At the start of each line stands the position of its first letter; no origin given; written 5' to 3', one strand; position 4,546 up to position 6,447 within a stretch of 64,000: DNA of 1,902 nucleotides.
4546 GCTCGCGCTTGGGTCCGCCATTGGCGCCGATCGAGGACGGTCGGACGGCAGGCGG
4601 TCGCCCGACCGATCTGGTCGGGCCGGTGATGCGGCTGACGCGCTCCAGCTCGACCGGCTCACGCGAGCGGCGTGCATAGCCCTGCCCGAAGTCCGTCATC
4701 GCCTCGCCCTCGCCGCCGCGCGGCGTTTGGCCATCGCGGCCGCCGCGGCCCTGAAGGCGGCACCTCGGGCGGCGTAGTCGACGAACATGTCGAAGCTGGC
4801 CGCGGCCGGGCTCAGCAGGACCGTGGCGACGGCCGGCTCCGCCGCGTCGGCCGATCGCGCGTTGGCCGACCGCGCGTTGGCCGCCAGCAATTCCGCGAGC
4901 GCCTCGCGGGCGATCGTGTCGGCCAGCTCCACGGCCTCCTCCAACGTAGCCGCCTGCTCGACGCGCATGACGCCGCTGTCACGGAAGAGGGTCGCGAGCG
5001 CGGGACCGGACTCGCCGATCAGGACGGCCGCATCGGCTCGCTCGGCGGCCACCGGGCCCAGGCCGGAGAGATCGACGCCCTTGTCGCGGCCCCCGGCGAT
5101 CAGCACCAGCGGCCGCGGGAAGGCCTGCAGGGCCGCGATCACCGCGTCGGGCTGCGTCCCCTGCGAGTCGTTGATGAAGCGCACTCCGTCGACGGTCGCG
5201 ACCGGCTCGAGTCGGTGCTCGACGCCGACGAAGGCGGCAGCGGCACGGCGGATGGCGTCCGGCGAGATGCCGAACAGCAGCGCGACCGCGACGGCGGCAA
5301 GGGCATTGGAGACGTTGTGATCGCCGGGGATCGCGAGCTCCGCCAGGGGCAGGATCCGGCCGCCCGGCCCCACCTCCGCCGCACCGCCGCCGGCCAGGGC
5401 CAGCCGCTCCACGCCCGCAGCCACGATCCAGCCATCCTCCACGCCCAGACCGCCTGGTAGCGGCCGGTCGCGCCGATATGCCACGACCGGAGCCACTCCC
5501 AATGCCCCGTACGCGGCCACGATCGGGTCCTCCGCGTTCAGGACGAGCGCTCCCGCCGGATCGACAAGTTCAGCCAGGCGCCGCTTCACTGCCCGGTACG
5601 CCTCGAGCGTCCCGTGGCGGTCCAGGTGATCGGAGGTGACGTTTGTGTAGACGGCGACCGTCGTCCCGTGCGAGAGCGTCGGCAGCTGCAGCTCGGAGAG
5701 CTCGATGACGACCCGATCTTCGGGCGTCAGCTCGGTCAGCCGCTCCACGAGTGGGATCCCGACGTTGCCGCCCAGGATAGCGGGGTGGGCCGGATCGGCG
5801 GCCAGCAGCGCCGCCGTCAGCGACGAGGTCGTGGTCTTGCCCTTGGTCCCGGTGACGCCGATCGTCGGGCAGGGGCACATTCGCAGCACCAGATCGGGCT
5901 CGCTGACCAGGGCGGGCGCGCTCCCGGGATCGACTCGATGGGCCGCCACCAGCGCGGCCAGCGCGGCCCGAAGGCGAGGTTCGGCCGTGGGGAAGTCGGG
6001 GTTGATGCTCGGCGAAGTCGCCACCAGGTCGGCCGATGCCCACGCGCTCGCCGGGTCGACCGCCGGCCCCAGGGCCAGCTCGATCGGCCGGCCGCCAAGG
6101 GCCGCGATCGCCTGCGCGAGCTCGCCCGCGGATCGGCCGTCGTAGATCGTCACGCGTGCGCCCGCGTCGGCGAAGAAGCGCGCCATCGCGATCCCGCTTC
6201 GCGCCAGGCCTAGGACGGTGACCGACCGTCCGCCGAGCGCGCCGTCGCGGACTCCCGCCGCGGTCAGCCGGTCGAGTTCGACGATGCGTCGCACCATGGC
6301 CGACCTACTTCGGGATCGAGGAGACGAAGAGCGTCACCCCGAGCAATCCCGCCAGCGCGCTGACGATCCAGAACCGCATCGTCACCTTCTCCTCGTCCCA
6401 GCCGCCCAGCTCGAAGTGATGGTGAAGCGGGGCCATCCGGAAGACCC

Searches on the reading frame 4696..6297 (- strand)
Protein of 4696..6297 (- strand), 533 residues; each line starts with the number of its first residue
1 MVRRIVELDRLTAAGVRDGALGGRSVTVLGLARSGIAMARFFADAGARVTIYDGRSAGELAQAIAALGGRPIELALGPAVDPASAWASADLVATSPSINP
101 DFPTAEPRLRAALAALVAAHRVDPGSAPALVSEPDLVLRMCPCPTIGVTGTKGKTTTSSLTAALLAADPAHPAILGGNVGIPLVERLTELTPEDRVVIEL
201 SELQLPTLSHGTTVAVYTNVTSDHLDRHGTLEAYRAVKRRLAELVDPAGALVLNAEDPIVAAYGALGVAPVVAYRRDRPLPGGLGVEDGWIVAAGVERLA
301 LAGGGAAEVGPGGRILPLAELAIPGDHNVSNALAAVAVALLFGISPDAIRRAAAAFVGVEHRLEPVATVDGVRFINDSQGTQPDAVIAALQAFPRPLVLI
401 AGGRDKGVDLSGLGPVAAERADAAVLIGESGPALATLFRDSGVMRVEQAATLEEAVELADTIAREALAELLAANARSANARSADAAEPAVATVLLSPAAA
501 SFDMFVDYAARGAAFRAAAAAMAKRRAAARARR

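Call 15: find_encoding_contigs(protein=window:4696-6297:-, flank=10000, max_places=2)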
Protein window:4696-6297:- (533 aa): 4 contigs read that carry it; 1 place shown.
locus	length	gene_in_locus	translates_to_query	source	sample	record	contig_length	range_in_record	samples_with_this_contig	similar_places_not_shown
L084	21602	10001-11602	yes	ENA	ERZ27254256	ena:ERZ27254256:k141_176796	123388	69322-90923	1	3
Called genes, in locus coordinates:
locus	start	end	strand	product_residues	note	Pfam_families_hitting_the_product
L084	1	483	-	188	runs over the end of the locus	PF00583:Acetyltransf_1, PF13673:Acetyltransf_10 (weak), PF13508:Acetyltransf_7, PF08445:FR47 (weak)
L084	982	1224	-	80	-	-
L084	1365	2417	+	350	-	-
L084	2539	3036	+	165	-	-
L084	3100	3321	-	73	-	-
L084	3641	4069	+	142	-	PF02381:MraZ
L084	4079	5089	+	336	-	PF01795:Methyltransf_5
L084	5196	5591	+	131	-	-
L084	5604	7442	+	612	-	PF03717:PBP_dimer, PF00905:Transpeptidase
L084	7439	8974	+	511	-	PF01225:Mur_ligase (faint), PF08245:Mur_ligase_M, PF02875:Mur_ligase_C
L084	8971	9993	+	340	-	PF00953:Glycos_transf_4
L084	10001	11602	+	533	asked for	PF21799:MurD-like_N (weak), PF08245:Mur_ligase_M, PF02875:Mur_ligase_C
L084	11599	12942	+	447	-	PF01098:FTSW_RODA_SPOVE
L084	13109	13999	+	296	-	PF04101:Glyco_tran_28_C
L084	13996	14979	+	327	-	PF01565:FAD_binding_4, PF02873:MurB_C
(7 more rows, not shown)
